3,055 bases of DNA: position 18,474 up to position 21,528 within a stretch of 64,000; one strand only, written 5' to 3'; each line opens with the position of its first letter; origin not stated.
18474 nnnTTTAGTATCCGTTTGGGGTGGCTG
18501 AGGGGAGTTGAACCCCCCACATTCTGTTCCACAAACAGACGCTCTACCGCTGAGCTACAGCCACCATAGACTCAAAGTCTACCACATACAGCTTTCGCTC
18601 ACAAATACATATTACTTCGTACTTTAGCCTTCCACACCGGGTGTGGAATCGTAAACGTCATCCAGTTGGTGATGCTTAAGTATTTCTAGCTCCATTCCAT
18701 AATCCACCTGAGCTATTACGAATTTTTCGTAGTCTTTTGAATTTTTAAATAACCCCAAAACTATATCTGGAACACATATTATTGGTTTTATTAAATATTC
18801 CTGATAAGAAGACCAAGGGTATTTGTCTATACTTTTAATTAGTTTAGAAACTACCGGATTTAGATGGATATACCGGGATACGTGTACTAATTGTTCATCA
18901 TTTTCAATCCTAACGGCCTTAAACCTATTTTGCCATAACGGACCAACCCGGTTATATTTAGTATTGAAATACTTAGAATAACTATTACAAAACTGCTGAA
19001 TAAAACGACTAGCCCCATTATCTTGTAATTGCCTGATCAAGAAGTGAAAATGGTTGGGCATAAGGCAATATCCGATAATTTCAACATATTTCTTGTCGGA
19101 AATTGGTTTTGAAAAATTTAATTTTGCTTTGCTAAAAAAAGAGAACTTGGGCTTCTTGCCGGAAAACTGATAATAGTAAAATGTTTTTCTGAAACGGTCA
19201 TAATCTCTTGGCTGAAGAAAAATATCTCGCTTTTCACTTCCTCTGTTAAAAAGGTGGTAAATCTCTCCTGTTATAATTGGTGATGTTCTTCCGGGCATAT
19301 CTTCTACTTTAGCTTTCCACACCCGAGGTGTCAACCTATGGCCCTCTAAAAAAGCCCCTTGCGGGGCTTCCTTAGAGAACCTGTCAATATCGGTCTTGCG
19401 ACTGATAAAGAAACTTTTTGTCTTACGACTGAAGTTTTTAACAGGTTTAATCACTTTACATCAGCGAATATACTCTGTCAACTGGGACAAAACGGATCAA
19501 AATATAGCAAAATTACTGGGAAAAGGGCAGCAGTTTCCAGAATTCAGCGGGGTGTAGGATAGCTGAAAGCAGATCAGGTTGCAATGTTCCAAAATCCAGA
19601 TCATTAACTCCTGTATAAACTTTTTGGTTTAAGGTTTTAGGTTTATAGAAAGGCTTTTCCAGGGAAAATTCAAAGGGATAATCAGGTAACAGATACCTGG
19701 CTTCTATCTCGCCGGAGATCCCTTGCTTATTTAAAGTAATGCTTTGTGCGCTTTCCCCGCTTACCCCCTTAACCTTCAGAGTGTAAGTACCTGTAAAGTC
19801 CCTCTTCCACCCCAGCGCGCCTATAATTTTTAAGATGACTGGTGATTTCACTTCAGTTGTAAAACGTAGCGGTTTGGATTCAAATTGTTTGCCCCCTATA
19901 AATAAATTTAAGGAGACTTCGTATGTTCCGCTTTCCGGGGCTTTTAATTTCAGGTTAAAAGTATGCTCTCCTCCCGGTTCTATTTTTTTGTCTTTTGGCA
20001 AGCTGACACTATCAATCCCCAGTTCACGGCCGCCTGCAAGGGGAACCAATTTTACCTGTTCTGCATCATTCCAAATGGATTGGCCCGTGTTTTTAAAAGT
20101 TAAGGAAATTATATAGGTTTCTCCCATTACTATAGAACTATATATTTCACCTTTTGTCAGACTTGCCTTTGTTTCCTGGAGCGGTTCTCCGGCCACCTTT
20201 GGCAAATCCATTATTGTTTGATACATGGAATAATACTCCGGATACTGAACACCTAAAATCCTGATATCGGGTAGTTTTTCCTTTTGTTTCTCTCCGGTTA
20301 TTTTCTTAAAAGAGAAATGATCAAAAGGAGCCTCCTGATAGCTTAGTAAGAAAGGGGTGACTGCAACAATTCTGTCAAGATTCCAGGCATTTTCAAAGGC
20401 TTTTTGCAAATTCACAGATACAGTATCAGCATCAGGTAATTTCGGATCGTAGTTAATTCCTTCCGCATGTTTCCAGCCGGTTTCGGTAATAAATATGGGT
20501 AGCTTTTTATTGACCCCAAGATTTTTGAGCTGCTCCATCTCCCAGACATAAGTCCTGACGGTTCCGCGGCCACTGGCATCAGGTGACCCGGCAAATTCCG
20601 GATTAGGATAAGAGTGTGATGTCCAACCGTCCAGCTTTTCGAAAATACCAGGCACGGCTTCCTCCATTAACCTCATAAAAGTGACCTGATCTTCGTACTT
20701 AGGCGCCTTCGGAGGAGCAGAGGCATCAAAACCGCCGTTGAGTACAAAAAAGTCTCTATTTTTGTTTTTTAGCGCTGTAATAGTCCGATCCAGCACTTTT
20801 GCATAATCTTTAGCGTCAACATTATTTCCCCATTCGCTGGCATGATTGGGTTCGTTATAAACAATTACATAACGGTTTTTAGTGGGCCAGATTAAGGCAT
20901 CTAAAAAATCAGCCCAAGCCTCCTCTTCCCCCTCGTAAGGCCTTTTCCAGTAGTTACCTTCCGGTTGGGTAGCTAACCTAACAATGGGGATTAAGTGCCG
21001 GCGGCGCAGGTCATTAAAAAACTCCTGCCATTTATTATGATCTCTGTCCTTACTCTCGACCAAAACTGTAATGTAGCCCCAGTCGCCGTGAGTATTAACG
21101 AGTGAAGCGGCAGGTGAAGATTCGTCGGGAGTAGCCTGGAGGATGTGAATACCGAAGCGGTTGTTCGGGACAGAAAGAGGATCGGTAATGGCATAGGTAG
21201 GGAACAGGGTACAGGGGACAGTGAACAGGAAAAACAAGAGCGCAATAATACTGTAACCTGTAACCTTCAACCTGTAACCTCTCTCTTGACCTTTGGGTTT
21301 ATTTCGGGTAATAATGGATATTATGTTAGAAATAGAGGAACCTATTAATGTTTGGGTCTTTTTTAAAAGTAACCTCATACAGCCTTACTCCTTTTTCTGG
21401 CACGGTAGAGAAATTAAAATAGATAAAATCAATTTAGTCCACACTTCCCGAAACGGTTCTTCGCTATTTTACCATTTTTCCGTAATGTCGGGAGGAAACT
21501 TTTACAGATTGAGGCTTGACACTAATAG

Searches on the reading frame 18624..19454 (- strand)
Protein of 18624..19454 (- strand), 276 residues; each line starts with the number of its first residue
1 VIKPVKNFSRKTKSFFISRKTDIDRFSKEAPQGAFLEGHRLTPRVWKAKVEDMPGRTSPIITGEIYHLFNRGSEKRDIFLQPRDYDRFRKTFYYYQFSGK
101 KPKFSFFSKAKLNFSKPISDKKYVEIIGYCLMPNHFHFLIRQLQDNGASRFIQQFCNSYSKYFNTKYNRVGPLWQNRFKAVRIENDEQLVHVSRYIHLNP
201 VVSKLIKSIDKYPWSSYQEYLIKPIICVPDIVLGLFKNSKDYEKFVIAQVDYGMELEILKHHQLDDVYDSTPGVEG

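Call 37: search_protein_families(library=pfam, proteins=[window:18624-19454:-])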
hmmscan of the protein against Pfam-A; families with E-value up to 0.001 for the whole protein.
window:18624-19454:- (276 aa): 1 family
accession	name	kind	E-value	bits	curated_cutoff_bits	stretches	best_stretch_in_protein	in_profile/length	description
PF01797.21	Y1_Tnp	-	5.6e-12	46.3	23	1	114-197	31-119/121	Transposase IS200 like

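Call 45: search_protein_families(library=ncbifam, proteins=[window:18624-19454:-], max_evalue=0.01)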
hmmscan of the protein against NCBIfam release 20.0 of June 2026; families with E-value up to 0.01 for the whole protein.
window:18624-19454:- (276 aa): 1 family
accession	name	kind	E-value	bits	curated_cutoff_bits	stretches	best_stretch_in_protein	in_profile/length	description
NF047646.1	REP_Tyr_transpos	equivalog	2.9e-19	69.4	80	1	119-215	42-146/146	REP-associated tyrosine transposase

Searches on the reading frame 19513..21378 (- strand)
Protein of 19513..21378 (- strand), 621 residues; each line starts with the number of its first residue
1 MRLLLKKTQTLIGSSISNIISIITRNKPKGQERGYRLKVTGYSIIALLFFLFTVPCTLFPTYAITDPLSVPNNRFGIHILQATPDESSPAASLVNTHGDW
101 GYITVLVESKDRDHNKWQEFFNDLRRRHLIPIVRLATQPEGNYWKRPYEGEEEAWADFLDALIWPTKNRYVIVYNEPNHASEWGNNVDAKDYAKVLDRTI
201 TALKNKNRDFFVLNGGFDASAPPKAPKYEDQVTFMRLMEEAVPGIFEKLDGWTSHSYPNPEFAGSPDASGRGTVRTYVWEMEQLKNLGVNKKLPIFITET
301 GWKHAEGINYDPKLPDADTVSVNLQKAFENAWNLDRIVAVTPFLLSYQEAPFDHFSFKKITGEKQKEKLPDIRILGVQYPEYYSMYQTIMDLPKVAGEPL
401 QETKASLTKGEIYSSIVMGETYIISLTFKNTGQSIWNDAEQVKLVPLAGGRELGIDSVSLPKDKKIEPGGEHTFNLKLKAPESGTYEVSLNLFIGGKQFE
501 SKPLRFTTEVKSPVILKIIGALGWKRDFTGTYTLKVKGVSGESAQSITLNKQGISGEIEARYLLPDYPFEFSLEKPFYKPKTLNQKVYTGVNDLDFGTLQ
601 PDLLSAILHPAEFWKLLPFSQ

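Call 9: search_protein_families(library=pfam, proteins=[window:19513-21378:-])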
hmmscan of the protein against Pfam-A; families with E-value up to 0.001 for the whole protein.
window:19513-21378:- (621 aa): 1 family
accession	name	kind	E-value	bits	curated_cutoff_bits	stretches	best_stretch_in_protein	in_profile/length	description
PF00150.24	Cellulase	-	0.00024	21.1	23.5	1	173-312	126-244/272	Cellulase (glycosyl hydrolase family 5)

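Call 28: find_homologous_proteins(query=window:19513-21378:-)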
Query window:19513-21378:- (621 aa): 4491 proteins with E <= 0.001 among 8000 candidates; the best 120 are listed.
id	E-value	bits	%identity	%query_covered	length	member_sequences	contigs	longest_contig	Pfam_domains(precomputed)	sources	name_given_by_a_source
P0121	0.0e+0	1437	100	100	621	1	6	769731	-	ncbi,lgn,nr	ncbi:hypothetical protein HYU45_03470 [Candidatus Daviesbacteria bacterium]|nr:hypothetical protein 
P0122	0.0e+0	1184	83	100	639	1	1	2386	-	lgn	-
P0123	0.0e+0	1167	81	99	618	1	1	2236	-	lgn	-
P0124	0.0e+0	1126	78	100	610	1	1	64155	-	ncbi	-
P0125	0.0e+0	1095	75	100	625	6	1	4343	-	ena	-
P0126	0.0e+0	1081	75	100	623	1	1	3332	-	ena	-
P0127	0.0e+0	1070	73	100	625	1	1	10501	-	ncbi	-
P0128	0.0e+0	1063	76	97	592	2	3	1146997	-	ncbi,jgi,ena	-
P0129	0.0e+0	1056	73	100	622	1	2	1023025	-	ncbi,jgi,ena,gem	-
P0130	0.0e+0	1044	73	100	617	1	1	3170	PF16116.11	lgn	-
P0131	0.0e+0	1035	73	100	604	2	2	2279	-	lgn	-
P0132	0.0e+0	1032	75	92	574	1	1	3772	-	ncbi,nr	ncbi:hypothetical protein M1437_03795 [Patescibacteria group bacterium]|nr:hypothetical protein [Pat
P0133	0.0e+0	1026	74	97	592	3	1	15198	PF16116.11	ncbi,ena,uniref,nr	ncbi:hypothetical protein A3I48_00850 [Candidatus Daviesbacteria bacterium RIFCSPLOWO2_02_FULL_36_7]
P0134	0.0e+0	1025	71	100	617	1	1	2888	-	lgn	-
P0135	0.0e+0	1018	72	99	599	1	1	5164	PF16116.11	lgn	-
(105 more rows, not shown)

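Call 44: find_encoding_contigs(protein=P0121, flank=10000, max_places=10)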
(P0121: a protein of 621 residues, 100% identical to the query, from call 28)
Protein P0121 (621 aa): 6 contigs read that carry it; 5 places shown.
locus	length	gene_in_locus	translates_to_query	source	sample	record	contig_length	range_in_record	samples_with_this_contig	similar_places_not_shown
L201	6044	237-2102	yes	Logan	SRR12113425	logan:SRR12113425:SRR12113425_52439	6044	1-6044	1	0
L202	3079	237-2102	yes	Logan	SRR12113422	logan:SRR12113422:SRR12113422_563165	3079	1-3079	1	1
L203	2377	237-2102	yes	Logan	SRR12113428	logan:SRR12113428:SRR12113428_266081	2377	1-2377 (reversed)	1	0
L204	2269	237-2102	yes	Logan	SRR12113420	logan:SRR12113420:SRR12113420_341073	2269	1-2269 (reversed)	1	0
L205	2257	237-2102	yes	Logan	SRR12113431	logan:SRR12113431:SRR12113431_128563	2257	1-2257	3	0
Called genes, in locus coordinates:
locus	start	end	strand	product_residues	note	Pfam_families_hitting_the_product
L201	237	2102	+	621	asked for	-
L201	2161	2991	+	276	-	PF01797:Y1_Tnp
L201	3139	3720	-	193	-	-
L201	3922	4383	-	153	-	PF00293:NUDIX (weak)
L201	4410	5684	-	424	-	PF00270:DEAD, PF04851:ResIII, PF00271:Helicase_C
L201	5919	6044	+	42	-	?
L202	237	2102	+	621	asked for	-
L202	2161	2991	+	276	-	PF01797:Y1_Tnp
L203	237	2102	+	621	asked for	-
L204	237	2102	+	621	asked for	-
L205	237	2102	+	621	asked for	-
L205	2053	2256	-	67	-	?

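Call 45: search_protein_families(library=ncbifam, proteins=[window:19513-21378:-], max_evalue=0.01)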
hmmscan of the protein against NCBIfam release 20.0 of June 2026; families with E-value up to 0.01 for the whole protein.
window:19513-21378:- (621 aa): 0 families

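Call 75: find_encoding_contigs(protein=P0129, flank=1500, max_places=1)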
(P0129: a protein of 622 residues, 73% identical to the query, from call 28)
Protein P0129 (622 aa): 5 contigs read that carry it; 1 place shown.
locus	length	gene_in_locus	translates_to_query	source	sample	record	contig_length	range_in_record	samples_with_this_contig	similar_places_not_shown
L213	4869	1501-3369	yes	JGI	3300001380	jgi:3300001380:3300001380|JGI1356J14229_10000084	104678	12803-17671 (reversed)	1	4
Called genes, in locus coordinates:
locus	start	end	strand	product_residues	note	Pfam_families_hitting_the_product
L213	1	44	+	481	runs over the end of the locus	PF07724:AAA_2, PF10431:ClpB_D2-small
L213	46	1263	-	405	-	PF00817:IMS, PF21999:IMS_HHH_1, PF11799:IMS_C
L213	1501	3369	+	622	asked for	-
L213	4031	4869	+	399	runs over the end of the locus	PF00989:PAS (weak), PF08448:PAS_4, PF13426:PAS_9 (faint), PF00512:HisKA, PF02518:HATPase_c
